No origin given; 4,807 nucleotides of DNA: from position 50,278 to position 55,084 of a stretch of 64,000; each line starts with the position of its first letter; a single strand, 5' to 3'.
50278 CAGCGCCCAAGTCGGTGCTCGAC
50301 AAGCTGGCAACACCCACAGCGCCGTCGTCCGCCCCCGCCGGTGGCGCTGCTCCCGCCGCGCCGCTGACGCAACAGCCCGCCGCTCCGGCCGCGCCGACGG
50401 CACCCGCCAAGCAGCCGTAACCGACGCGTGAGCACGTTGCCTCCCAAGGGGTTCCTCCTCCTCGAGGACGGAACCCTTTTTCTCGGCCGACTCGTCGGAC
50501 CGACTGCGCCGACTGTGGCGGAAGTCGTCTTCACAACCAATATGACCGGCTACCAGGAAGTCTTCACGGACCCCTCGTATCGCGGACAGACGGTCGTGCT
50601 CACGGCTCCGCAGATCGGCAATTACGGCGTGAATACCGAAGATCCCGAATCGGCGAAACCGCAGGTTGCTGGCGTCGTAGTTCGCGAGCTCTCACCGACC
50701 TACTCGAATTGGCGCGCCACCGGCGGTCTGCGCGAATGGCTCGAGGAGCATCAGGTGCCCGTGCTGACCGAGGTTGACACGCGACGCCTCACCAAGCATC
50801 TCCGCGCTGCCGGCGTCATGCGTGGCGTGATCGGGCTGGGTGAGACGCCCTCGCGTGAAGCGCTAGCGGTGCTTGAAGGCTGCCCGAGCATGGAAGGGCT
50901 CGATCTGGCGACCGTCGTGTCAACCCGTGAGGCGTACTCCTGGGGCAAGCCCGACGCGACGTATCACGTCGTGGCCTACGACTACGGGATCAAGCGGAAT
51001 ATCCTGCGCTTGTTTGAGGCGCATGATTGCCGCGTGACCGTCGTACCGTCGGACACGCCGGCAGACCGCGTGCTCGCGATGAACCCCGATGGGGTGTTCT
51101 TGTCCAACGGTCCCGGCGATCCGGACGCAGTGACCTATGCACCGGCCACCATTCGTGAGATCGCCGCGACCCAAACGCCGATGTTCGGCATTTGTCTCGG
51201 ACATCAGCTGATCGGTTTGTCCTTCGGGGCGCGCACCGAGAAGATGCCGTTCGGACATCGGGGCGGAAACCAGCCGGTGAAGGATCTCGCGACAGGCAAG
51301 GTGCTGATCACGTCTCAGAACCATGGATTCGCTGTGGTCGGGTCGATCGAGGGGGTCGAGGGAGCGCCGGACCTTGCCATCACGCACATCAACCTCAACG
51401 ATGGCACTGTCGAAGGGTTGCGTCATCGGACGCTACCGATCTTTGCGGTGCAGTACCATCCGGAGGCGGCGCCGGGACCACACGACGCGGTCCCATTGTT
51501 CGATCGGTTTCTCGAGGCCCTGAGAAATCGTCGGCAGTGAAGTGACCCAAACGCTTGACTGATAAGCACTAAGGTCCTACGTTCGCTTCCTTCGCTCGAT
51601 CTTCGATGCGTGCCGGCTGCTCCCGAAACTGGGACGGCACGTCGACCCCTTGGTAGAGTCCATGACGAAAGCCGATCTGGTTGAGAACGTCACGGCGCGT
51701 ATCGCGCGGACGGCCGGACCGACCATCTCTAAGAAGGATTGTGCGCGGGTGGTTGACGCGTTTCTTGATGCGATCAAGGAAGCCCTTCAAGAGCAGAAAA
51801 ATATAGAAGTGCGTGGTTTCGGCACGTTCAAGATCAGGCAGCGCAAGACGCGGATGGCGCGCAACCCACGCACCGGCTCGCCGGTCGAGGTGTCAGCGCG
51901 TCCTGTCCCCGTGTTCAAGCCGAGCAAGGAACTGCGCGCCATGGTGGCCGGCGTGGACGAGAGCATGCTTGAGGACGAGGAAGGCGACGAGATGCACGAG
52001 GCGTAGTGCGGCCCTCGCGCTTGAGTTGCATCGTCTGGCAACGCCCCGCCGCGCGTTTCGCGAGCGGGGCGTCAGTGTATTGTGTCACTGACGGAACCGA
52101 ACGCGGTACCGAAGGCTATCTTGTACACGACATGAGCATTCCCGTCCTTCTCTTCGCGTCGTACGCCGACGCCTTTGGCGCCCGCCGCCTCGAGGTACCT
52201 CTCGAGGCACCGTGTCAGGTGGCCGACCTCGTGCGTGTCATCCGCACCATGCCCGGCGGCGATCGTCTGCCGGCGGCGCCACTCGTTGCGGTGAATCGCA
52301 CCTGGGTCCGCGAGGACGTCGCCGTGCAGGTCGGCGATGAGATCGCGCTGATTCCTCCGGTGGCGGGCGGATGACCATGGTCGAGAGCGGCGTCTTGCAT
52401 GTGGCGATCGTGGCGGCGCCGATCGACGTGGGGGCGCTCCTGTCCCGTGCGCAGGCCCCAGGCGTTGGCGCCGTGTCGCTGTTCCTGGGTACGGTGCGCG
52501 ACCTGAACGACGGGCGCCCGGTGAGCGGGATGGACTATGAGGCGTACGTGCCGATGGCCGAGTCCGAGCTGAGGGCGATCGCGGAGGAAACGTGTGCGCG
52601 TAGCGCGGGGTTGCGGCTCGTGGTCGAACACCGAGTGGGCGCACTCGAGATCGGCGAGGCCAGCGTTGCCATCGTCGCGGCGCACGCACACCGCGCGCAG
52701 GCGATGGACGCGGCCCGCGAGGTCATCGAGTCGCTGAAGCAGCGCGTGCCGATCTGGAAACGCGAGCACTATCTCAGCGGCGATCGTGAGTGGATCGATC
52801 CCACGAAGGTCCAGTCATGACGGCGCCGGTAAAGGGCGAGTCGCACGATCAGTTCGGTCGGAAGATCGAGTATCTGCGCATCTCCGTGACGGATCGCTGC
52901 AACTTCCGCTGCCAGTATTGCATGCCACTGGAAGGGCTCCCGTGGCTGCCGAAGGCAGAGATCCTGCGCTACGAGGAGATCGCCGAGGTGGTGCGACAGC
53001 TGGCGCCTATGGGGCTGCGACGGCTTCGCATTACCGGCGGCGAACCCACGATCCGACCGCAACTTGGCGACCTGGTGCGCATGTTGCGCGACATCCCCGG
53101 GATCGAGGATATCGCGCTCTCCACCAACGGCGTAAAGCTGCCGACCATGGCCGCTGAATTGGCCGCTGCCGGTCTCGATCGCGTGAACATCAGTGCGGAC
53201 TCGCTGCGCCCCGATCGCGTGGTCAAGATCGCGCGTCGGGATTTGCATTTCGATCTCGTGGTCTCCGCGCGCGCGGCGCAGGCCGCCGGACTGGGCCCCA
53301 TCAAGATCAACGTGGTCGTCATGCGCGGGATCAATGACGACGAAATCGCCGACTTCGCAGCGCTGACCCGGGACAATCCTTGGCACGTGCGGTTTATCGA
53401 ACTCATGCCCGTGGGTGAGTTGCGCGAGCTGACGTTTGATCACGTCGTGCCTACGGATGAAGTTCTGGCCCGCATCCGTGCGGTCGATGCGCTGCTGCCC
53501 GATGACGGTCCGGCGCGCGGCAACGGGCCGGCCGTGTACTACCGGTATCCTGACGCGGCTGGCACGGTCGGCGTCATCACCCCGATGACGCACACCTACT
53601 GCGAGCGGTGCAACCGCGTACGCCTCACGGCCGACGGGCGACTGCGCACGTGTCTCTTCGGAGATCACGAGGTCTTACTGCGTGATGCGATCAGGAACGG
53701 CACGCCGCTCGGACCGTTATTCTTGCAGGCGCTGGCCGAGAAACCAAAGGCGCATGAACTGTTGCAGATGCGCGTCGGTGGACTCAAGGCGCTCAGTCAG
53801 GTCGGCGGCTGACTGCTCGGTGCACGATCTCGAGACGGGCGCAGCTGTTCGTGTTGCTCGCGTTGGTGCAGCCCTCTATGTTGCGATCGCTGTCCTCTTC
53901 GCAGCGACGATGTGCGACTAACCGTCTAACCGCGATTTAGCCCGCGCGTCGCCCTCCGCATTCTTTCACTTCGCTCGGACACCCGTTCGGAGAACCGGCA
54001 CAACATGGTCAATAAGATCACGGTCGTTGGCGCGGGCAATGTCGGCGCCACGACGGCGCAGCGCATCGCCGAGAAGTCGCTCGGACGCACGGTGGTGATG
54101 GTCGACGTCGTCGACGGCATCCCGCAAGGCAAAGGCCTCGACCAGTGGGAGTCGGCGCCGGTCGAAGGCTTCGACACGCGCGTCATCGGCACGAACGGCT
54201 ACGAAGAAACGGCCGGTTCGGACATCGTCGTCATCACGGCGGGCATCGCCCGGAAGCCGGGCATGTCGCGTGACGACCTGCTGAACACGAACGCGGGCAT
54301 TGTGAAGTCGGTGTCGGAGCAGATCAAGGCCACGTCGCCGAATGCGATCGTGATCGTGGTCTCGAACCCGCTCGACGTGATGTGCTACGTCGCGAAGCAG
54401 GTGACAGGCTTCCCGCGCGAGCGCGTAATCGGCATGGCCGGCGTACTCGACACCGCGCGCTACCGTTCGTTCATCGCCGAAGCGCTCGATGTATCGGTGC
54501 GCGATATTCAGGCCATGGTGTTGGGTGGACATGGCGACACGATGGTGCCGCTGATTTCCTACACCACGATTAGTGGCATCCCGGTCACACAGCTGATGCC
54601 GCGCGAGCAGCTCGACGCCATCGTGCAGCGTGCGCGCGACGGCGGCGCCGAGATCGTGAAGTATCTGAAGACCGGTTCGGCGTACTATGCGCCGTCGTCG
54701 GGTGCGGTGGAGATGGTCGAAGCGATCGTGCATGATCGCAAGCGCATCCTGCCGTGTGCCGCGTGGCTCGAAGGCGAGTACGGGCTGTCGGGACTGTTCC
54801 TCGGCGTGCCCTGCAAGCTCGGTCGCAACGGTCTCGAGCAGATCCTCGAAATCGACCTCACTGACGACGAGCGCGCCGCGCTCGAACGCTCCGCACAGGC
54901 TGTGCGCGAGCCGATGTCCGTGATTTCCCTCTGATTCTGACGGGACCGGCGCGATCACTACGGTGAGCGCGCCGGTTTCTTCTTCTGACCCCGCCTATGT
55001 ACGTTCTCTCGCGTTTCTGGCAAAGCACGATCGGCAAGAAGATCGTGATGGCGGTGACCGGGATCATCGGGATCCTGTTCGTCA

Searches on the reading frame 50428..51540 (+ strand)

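Call 75: search_protein_families(library=pfam, proteins=[window:50428-51540:+], max_evalue=1e-8)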
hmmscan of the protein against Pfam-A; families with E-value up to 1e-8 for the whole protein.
window:50428-51540:+ (370 aa): 2 families
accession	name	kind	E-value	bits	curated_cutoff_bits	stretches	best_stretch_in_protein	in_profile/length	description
PF00117.34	GATase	-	1.9e-52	178.2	22.8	1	183-363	2-189/190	Glutamine amidotransferase class-I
PF00988.28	CPSase_sm_chain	-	4.6e-50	169.1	27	1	10-135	1-126/126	Carbamoyl-phosphate synthase small chain, CPSase domain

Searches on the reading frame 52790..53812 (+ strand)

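Call 75: search_protein_families(library=pfam, proteins=[window:52790-53812:+], max_evalue=1e-8)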
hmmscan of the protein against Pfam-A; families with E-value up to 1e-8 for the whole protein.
window:52790-53812:+ (340 aa): 2 families
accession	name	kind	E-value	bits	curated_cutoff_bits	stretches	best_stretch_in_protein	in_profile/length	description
PF06463.18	Mob_synth_C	-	3.3e-34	118.1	37.4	1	199-323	2-127/128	Molybdenum Cofactor Synthesis C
PF04055.27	Radical_SAM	-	9.8e-34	117.3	29.5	1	31-191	1-164/166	Radical SAM superfamily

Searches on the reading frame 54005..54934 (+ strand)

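Call 75: search_protein_families(library=pfam, proteins=[window:54005-54934:+], max_evalue=1e-8)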
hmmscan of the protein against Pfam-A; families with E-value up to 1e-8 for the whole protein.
window:54005-54934:+ (309 aa): 2 families
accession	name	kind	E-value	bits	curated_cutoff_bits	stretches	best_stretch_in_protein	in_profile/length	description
PF00056.29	Ldh_1_N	-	3.8e-41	140.9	27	1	4-143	2-141/141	lactate/malate dehydrogenase, NAD binding domain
PF02866.23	Ldh_1_C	-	3.7e-31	108.9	22.6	1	148-302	3-165/174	lactate/malate dehydrogenase, alpha/beta C-terminal domain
